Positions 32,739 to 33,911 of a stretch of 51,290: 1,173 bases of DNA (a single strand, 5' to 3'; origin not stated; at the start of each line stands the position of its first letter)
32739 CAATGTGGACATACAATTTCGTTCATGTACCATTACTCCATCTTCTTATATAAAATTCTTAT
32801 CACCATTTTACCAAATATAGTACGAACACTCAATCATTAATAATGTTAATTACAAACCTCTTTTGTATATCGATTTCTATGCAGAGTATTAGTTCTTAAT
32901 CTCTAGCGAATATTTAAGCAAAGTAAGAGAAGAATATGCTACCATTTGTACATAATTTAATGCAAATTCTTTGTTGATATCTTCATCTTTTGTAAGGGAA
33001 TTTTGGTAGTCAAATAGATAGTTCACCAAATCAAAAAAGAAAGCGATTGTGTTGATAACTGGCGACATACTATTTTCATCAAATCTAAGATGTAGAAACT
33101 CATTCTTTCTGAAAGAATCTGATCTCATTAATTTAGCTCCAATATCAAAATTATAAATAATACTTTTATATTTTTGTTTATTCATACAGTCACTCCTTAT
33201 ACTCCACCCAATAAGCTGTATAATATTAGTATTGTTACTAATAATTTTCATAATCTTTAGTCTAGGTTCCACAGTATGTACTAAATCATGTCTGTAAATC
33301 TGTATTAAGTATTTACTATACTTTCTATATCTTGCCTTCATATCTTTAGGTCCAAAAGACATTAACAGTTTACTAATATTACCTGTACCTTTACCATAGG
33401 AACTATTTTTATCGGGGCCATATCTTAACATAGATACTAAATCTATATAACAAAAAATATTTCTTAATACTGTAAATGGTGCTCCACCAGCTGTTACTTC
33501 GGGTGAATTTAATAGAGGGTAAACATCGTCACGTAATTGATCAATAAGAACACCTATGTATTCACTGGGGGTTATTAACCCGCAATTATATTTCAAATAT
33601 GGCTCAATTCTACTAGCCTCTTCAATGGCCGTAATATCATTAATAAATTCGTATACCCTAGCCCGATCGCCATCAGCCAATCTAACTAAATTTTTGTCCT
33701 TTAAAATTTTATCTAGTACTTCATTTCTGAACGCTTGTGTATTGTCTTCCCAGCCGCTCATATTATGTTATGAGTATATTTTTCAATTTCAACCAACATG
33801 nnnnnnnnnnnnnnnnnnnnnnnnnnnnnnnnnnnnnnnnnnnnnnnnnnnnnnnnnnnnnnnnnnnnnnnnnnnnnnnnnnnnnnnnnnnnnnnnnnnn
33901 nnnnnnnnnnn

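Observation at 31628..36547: AT-rich defense-like island: MazG - M.EcoRI-family MTase - DUF262/HNH nuclease - 290-aa unknown - DUF2130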

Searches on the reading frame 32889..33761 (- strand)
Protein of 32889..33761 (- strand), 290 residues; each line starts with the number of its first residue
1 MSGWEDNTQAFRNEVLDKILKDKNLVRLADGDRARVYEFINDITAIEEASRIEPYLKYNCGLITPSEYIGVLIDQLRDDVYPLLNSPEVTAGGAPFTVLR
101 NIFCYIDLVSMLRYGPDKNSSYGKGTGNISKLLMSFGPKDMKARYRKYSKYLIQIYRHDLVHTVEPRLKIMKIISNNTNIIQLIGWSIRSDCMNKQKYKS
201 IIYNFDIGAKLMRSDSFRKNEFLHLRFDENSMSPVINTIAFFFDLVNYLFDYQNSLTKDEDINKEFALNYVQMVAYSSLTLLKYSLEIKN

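Call 3: search_protein_families(library=pfam, proteins=[window:32889-33761:-], max_evalue=0.01)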
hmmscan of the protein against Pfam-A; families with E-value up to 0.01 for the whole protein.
window:32889-33761:- (290 aa): 0 families

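Call 4: search_protein_families(library=padloc, proteins=[window:32889-33761:-], max_evalue=0.01)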
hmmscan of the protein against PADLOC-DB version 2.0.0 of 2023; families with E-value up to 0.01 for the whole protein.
window:32889-33761:- (290 aa): 0 families

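Call 5: search_protein_families(library=ncbifam, proteins=[window:32889-33761:-], max_evalue=0.01)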
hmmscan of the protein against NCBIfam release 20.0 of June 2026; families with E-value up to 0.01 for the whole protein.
window:32889-33761:- (290 aa): 0 families

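Call 9: search_solved_structures(query=window:32889-33761:-, max_evalue=1)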
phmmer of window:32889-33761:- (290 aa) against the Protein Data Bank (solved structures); distinct sequences matched with E-value up to 1: 4.
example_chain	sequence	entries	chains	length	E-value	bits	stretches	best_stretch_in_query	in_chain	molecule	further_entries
8q6o_N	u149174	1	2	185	0.43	13.2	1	210-261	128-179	DNA replication complex GINS protein PSF2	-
1g18_A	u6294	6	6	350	0.57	12.8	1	52-115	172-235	RECA PROTEIN | RecA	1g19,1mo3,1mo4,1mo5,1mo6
4oqf_A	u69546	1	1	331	0.6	12.7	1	52-115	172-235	Protein RecA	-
4po1_A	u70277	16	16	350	0.65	12.6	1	52-115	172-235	Protein RecA | Protein RecA, 1st part, 2nd part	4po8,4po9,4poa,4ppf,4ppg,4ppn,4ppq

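Call 10: search_protein_families(library=phrogs, proteins=[window:32889-33761:-], max_evalue=0.01)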
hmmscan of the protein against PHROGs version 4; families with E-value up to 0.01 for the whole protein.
window:32889-33761:- (290 aa): 0 families

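Call 19: find_homologous_proteins(query=window:32889-33761:-, max_evalue=0.001)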
Query window:32889-33761:- (290 aa): 10 proteins with E <= 0.001 among 593 candidates.
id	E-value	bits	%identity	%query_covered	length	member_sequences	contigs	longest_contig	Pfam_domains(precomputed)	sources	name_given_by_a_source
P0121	3.3e-190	648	100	100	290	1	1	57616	-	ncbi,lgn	-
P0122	1.9e-75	272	48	97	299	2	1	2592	-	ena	-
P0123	2.5e-74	268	48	97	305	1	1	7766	-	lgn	-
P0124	1.7e-73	266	48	97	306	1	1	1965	-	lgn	-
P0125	8.6e-73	263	46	97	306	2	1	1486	-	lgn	-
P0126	1.8e-72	262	47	97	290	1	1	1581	-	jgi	jgi:hypothetical protein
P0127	8.5e-71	257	46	97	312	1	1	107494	-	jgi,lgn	-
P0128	1.1e-69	253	45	97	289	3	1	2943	-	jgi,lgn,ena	-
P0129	7.0e-64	234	50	83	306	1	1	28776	-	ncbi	ncbi:MAG: hypothetical protein V1667_02515 [bacterium]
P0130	3.4e-33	133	43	73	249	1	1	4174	-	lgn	-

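Call 20: search_protein_families(library=pfam, proteins=[window:32889-33761:-], max_evalue=10)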
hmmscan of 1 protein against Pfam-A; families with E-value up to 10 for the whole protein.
window:32889-33761:- (290 aa): 0 families

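Call 21: find_encoding_contigs(protein=P0127, flank=7000, max_places=2)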
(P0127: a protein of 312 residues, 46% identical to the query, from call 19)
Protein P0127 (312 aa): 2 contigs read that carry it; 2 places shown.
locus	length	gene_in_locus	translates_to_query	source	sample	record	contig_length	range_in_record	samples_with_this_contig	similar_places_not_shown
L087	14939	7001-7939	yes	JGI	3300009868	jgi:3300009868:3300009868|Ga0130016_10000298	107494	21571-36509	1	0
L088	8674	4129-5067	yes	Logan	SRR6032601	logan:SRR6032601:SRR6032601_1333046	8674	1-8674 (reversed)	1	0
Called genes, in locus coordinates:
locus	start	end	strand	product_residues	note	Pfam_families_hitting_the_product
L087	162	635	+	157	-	PF03773:ArsP_1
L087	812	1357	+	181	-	PF01909:NTP_transf_2, PF18765:Polbeta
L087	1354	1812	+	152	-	PF05168:HEPN (weak)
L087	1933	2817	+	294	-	PF05822:UMPH-1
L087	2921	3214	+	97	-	-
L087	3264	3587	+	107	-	-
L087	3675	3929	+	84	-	PF01541:GIY-YIG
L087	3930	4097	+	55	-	PF04014:MazE_antitoxin (weak)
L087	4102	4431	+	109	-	-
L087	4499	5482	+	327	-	PF00145:DNA_methylase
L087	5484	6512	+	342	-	-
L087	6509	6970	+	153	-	PF03852:Vsr, PF18741:MTES_1575 (weak), PF04480:DUF559 (weak)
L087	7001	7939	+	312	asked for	-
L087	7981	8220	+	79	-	-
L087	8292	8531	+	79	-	-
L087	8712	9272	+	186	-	PF13671:AAA_33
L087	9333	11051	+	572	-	-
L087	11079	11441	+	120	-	PF10046:BLOC1_2 (faint)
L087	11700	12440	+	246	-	PF05175:MTS (weak), PF01135:PCMT, PF01209:Ubie_methyltran, PF13489:Methyltransf_23, PF13847:Methyltransf_31, PF08241:Methyltransf_11, PF08242:Methyltransf_12, PF13649:Methyltransf_25, +4 more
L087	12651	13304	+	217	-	-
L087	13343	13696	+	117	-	-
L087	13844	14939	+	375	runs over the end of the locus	PF01145:Band_7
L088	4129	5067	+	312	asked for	-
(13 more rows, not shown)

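Call 22: find_encoding_contigs(protein=P0129, flank=7000, max_places=2)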
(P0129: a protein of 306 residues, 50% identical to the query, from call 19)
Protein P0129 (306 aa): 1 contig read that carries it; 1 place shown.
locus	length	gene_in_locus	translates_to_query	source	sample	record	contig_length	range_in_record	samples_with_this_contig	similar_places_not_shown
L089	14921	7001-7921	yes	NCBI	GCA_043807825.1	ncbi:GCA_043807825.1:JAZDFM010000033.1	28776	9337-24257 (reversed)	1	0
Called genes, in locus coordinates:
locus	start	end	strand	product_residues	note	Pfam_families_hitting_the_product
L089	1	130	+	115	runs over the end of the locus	PF00453:Ribosomal_L20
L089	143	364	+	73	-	PF03840:SecG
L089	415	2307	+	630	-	PF00496:SBP_bac_5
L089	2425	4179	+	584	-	PF00753:Lactamase_B, PF12706:Lactamase_B_2, PF22505:RNase_J_b_CASP, PF17770:RNase_J_C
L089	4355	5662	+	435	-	PF23473:LysM3_LYK4_5 (faint), PF01476:LysM, PF23446:LysM1_NFP_LYK (faint), PF01476:LysM, PF01551:Peptidase_M23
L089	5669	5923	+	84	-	-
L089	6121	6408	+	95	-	PF11731:Cdd1, PF04994:TfoX_C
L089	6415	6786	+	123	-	PF00903:Glyoxalase (weak), PF22677:Ble-like_N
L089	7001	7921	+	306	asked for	-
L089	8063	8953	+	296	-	PF08346:AntA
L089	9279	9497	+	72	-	-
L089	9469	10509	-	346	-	PF13091:PLDc_2, PF00614:PLDc (faint), PF13091:PLDc_2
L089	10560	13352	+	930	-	PF02739:5_3_exonuc_N, PF01367:5_3_exonuc, PF01612:DNA_pol_A_exo1, PF22619:DNA_polI_exo1, PF00476:DNA_pol_A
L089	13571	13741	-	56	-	PF21344:Zn_ribbon_LysW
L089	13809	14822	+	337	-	PF08339:RTX_C (weak), PF21694:DNA_pol3_delta_C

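Call 23: find_encoding_contigs(protein=P0123, flank=7000, max_places=2)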
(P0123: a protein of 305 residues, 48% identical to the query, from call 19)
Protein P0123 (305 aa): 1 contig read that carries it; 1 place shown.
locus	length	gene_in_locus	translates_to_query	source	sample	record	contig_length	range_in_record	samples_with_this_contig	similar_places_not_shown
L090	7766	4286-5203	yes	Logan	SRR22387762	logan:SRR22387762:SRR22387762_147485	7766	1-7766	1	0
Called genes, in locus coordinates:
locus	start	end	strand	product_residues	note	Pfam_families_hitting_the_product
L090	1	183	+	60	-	?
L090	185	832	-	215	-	PF01476:LysM (weak), PF03734:YkuD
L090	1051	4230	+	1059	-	PF20473:MmeI_Mtase (weak), PF07669:Eco57I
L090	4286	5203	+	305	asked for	-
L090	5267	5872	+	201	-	-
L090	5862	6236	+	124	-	-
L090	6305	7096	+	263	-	PF00565:SNase, PF27542:ArfC (faint)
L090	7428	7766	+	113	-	?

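Call 34: predict_structure(alignment_id=A2)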
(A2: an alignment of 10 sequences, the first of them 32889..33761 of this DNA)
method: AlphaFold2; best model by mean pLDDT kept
length: 290 residues; sequences in the alignment: 10
mean_pLDDT: 86.5   pTM: 0.88
mean pLDDT of the five models: 86.5, 84.9, 84.4, 83.5, 81.2
residues with pLDDT >= 90: 125; 70-90: 143; 50-70: 18; < 50: 4
segments of 3 or more residues with pLDDT < 50: 88-91
pLDDT, mean of each block of 10 residues (from residue 1): 67 80 77 89 88 90 97 96 69 75 95 86 74 93 91 87 81 84 87 87 93 91 86 89 97 96 93 87 82
secondary structure, 60 per line:
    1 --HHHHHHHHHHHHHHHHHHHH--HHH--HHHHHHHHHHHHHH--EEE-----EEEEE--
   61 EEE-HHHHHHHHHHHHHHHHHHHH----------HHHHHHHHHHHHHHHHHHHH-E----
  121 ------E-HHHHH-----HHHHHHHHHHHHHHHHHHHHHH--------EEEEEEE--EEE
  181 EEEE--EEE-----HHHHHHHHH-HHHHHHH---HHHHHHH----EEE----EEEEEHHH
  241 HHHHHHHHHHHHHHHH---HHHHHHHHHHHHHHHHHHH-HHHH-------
elements in order: H3-22 H30-43 E46-48 E54-58 E61-63 H65-84 H95-114 H129-133 H139-160 E169-175 E178-184 E187-189 H195-203 H205-211 H215-221 E226-228 E233-237 H238-256 H260-278 H280-283

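Call 65: search_solved_structures(query=A2, max_evalue=10)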
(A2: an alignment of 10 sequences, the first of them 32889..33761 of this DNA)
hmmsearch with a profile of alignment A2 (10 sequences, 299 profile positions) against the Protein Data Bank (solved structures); distinct sequences matched with E-value up to 10: 7.
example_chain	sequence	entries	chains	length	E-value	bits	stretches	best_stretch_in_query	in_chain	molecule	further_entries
4z7c_A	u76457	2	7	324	0.049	15.9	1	149-245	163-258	Diphosphomevalonate decarboxylase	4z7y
5gmd_A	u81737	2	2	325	0.049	15.9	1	149-245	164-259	Diphosphomevalonate decarboxylase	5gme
8zhs_C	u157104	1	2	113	0.094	15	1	246-292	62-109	C-terminal Bte1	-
7esx_A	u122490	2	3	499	0.17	14.2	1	28-86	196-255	Bacteria factor 1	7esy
7fiv_A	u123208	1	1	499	0.23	13.7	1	28-86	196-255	CidA_I gamma/2 protein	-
6o1q_A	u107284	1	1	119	0.26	13.5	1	13-96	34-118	Nephrocystin-1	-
9vnd_J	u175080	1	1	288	0.49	12.6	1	246-292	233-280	Bacteroides fragilis NCTC9343 T6SS V1 effector Bte1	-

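Call 73: fold_search(model_id=the predicted structure, library=pdb)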
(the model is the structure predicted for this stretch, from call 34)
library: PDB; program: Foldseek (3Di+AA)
matches with E <= 10: 92; with E <= 0.001: 0
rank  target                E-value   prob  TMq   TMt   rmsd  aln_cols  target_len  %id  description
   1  8ieb_B                3.9e-01  0.07  0.15  0.15  23.0       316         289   10  Cryo-EM structure of GPR156 of GPR156-miniGo-scFv16 complex (local refine) (released 2024-02-14)
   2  9b8p_H                4.1e-01  0.06  0.10  0.13  23.6       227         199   11  Synaptic Vesicle V-ATPase with synaptophysin and SidK, State 3, V1 (released 2024-07-03)
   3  3vr6_G                7.2e-01  0.06  0.09  0.14  23.6       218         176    7  Crystal structure of AMP-PNP bound Enterococcus hirae V1-ATPase [bV1] (released 2013-01-16)
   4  8iep_C                1.3e+00  0.02  0.12  0.12  21.5       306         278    9  Cryo-EM structure of GPR156C/D of G-protein free GPR156 (local refine) (released 2024-02-14)
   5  7wks_A                1.4e+00  0.03  0.15  0.13  16.4       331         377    9  Apo state of AtPIN3 (released 2022-08-10)
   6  5knc_G                1.5e+00  0.07  0.15  0.22  22.3       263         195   11  Crystal structure of the 3 ADP-bound V1 complex (released 2016-11-02)
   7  8yjp_A                1.5e+00  0.04  0.15  0.15  23.2       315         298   10  Cryo-EM structure of human apo GPR156 (released 2025-02-05)
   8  5a3f_D                1.5e+00  0.02  0.13  0.09  22.3       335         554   13  Crystal structure of the dynamin tetramer (released 2015-08-26)
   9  8iei_A                1.5e+00  0.02  0.11  0.12  21.7       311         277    9  Cryo-EM structure of GPR156A/B of G-protein free GPR156 (local refine) (released 2024-02-14)
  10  5ghe                  1.6e+00  0.03  0.12  0.09  22.9       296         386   11  Crystal Structure of Bacillus thuringiensis Cry6Aa2 Protoxin (released 2016-08-03)
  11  8iep_D                2.4e+00  0.03  0.16  0.16  22.6       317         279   10  Cryo-EM structure of GPR156C/D of G-protein free GPR156 (local refine) (released 2024-02-14)
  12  5q0l_C                2.5e+00  0.04  0.17  0.20  21.8       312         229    8  Ligand binding to FARNESOID-X-RECEPTOR (released 2017-07-05)
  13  5tj7_A                2.5e+00  0.03  0.14  0.10  18.6       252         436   11  Structure of WWP2 WW2-2,3-linker-HECT aa 334-398 linked to 485-865 (released 2017-05-31)
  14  8iei_B                2.5e+00  0.02  0.13  0.13  22.3       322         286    9  Cryo-EM structure of GPR156A/B of G-protein free GPR156 (local refine) (released 2024-02-14)
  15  6nc9                  2.7e+00  0.01  0.11  0.07  20.8       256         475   11  Lipid II flippase MurJ, outward-facing conformation (released 2019-04-17)
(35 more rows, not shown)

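Call 80: search_protein_representatives(alignment_id=A2)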
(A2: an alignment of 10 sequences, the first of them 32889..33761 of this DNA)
Query: 10 sequences, 299 profile positions. Proteins with E-value up to 0.001 (for the whole library): 56; up to 1e-10: 16; up to 1e-30: 13. The best 56 are listed.
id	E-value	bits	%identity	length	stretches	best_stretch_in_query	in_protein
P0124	9.7e-150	514.1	-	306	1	1-299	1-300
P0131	2.1e-63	230.6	-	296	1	26-295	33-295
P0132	1.2e-54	201.8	-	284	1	3-294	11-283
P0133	2.5e-50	187.6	-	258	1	33-277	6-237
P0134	3.1e-50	187.3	-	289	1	47-296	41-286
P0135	1.9e-49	184.7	-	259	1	55-296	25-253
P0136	1.5e-48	181.8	-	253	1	45-297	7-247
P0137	3.5e-47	177.3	-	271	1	57-289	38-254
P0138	3.7e-46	174.0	-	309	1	7-293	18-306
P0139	1.6e-45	171.9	-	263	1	40-295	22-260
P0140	8.4e-43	163.0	-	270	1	47-297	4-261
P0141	5.2e-40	153.8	-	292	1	49-276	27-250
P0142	8.0e-32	126.9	-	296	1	63-277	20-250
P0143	3.8e-27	111.6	-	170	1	10-163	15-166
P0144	1.1e-21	93.7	-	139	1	68-204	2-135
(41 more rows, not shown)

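Call 82: search_protein_families(library=pfam, alignment_id=A4, max_evalue=0.01)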
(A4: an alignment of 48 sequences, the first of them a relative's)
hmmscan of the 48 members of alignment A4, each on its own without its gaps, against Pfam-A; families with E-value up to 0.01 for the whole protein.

A. member 1, P0145 (196 aa): 0 families

B. families by the number of members that match (of 48 scanned): 4 families
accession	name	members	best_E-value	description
PF14950.11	DUF4502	1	0.0023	Domain of unknown function (DUF4502)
PF06046.19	Sec6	1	0.0026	Exocyst complex component Sec6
PF17370.7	DUF5392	1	0.0029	Family of unknown function (DUF5392)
PF24591.1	Phage_YunG-like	1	0.0076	Phage YunG-like protein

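Call 84: search_protein_families(library=padloc, alignment_id=A4, max_evalue=0.01)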
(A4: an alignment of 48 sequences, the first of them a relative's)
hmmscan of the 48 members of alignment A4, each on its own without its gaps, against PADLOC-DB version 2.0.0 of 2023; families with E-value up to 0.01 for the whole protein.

A. member 1, P0145 (196 aa): 0 families

B. families by the number of members that match (of 48 scanned): 7 families
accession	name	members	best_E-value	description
PDLC04872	PDC-S05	1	0.00095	-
PDLC04854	PDC-S05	1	0.0031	-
PDLC04965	PDC-S23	1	0.0035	-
PDLC02639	DrmMI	1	0.0041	DrmMI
PDLC01214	Cas11a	1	0.0042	CAS-I-A; effector_SS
PDLC02974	WH_III-A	1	0.0085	-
PDLC04964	PDC-S23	1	0.009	-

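Call 87: find_homologous_proteins(query=A5, max_evalue=0.00001)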
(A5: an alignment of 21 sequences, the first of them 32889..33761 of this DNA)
Query A5 (21 sequences) (290 aa, profile of the alignment): 19 proteins with E <= 0.00001 among 4446 candidates.
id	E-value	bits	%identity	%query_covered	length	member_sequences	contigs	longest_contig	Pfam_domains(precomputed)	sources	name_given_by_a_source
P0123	7.6e-107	375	48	97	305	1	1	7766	-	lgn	-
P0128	2.0e-106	374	45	97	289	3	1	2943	-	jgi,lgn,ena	-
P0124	2.7e-106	373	48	97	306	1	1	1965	-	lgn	-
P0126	7.8e-106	372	47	97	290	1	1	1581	-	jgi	jgi:hypothetical protein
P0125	5.9e-104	366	46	97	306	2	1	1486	-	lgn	-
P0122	1.3e-101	358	48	97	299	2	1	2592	-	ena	-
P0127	1.7e-101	358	46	97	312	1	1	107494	-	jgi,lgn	-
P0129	6.2e-100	352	50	83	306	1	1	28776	-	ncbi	ncbi:MAG: hypothetical protein V1667_02515 [bacterium]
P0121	3.6e-96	340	100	100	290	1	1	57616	-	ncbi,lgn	-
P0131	3.5e-94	334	41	75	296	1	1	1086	-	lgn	-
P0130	5.7e-89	316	43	73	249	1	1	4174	-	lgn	-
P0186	1.8e-87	311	37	95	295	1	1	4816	-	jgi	jgi:hypothetical protein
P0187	8.8e-86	306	36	95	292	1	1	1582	-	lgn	-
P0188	4.1e-85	304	34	97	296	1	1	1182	-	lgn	-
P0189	4.4e-84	300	35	95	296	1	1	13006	-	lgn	-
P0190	5.9e-84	300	34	95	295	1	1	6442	-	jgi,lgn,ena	-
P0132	8.7e-80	286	28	96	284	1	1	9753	-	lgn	-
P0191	4.3e-78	281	33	96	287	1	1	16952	-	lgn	-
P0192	4.1e-77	278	34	95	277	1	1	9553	-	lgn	-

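Call 88: find_encoding_contigs(protein=P0191, flank=6000, max_places=1)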
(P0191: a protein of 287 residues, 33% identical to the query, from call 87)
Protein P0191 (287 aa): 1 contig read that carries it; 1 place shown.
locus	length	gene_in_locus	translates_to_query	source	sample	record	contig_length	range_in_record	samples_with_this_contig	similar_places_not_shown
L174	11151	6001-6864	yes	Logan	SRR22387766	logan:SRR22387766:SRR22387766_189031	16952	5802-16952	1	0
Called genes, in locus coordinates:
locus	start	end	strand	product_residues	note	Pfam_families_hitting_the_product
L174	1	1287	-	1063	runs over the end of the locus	PF13091:PLDc_2, PF00270:DEAD (faint), PF04851:ResIII (faint), PF13401:AAA_22 (faint), PF00176:SNF2-rel_dom, PF00271:Helicase_C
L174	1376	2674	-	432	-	PF00239:Resolvase, PF07508:Recombinase, PF13408:Zn_ribbon_recom (weak)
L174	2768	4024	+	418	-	-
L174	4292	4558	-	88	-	-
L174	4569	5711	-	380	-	-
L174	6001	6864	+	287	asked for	-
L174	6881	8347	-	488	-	-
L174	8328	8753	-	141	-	-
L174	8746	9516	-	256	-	PF01555:N6_N4_Mtase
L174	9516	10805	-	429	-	PF02195:ParB_N, PF01555:N6_N4_Mtase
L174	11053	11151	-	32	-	?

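Call 89: find_encoding_contigs(protein=P0189, flank=6000, max_places=1)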
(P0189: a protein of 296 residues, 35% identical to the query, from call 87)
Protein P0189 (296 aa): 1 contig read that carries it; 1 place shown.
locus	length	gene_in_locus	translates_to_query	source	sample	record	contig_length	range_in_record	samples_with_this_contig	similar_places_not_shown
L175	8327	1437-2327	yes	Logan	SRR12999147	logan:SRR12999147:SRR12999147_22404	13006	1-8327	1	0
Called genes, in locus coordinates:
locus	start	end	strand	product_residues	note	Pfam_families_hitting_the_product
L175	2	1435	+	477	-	?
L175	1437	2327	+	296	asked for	-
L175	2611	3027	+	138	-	-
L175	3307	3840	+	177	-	PF13328:HD_4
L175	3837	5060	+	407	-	PF01941:AdoMet_Synthase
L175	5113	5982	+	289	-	PF08501:Shikimate_dh_N, PF01488:Shikimate_DH (weak), PF18317:SDH_C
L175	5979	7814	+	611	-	PF01261:AP_endonuc_2, PF01408:GFO_IDH_MocA, PF02894:GFO_IDH_MocA_C, PF22725:GFO_IDH_MocA_C3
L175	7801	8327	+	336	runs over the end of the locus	-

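Call 90: find_encoding_contigs(protein=P0132, flank=6000, max_places=1)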
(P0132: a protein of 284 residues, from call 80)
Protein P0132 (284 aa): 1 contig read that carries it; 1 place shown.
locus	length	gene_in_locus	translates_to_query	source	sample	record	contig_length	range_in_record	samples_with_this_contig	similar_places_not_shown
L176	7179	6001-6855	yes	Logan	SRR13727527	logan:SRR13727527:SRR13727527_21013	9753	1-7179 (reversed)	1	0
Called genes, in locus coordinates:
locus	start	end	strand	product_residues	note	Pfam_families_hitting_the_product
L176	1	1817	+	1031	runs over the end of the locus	PF04313:HSDR_N, PF04851:ResIII, PF18766:SWI2_SNF2, PF22679:T1R_D3-like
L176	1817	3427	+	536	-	PF02384:N6_Mtase, PF05175:MTS (weak), PF07669:Eco57I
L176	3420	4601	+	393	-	PF01420:Methylase_S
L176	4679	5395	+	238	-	-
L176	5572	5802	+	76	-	-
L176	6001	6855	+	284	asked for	-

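Call 91: find_encoding_contigs(protein=P0192, flank=6000, max_places=1)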
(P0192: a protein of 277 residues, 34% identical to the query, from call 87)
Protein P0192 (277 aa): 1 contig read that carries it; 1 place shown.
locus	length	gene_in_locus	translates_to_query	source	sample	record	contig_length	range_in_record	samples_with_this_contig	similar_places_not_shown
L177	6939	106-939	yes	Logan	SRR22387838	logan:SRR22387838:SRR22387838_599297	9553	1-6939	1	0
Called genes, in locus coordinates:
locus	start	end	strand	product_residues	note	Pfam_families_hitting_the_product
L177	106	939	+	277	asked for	-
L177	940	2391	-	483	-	-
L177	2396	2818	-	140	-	-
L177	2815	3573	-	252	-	PF01555:N6_N4_Mtase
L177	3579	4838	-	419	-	PF02195:ParB_N, PF01555:N6_N4_Mtase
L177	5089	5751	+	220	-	PF00717:Peptidase_S24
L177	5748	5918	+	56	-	-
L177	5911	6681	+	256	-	-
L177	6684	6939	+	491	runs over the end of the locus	PF11074:DUF2779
